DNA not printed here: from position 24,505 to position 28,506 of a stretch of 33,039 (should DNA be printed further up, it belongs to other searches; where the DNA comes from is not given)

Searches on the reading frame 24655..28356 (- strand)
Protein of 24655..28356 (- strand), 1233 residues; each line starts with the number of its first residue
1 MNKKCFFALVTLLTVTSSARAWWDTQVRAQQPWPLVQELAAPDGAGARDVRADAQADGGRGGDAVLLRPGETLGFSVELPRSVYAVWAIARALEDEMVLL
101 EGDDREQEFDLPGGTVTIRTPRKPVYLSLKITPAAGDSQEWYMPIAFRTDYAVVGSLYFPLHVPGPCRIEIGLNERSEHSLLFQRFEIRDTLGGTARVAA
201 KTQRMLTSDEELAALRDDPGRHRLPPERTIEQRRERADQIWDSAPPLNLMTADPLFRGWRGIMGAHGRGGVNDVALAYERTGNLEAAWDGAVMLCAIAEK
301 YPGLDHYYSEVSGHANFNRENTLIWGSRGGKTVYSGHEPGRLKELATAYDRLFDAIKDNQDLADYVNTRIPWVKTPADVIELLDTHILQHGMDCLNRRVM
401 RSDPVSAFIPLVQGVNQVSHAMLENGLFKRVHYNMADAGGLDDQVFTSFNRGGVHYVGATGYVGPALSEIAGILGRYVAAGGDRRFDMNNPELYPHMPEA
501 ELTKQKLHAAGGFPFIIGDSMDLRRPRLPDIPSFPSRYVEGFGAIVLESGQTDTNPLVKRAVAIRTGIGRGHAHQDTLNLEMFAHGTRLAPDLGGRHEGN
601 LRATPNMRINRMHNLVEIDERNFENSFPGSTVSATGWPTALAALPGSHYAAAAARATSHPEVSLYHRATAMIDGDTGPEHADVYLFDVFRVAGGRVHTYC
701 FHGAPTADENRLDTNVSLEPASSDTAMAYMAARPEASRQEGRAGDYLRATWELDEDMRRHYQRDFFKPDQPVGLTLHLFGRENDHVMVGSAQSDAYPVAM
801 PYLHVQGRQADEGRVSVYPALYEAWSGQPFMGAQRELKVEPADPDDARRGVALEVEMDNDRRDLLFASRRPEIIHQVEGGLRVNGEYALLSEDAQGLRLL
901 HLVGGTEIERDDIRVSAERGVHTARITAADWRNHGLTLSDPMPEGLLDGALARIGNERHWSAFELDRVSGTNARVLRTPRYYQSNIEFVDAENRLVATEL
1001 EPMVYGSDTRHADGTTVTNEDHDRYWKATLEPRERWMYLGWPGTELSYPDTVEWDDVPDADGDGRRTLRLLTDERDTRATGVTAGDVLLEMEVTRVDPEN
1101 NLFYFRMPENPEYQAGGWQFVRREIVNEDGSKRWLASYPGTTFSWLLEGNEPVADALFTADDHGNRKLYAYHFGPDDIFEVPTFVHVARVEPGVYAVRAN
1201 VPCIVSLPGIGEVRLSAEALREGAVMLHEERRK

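Call 5: search_protein_families(library=pfam, proteins=[window:24655-28356:-], max_evalue=0.1)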
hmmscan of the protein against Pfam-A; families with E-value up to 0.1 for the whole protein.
window:24655-28356:- (1233 aa): 1 family
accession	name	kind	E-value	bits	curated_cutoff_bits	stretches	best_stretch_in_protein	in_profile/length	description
PF07940.18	Hepar_II_III_C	-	1.9e-05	24.7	24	1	557-622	24-89/237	Heparinase II/III-like, C-terminal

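Call 6: search_protein_families(library=ncbifam, proteins=[window:24655-28356:-], max_evalue=0.1)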
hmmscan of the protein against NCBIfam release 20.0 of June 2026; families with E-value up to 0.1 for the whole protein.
window:24655-28356:- (1233 aa): 0 families

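Call 29: search_protein_families(library=padloc, proteins=[window:24655-28356:-], max_evalue=0.01)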
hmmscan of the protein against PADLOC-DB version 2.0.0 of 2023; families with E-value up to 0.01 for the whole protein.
window:24655-28356:- (1233 aa): 0 families
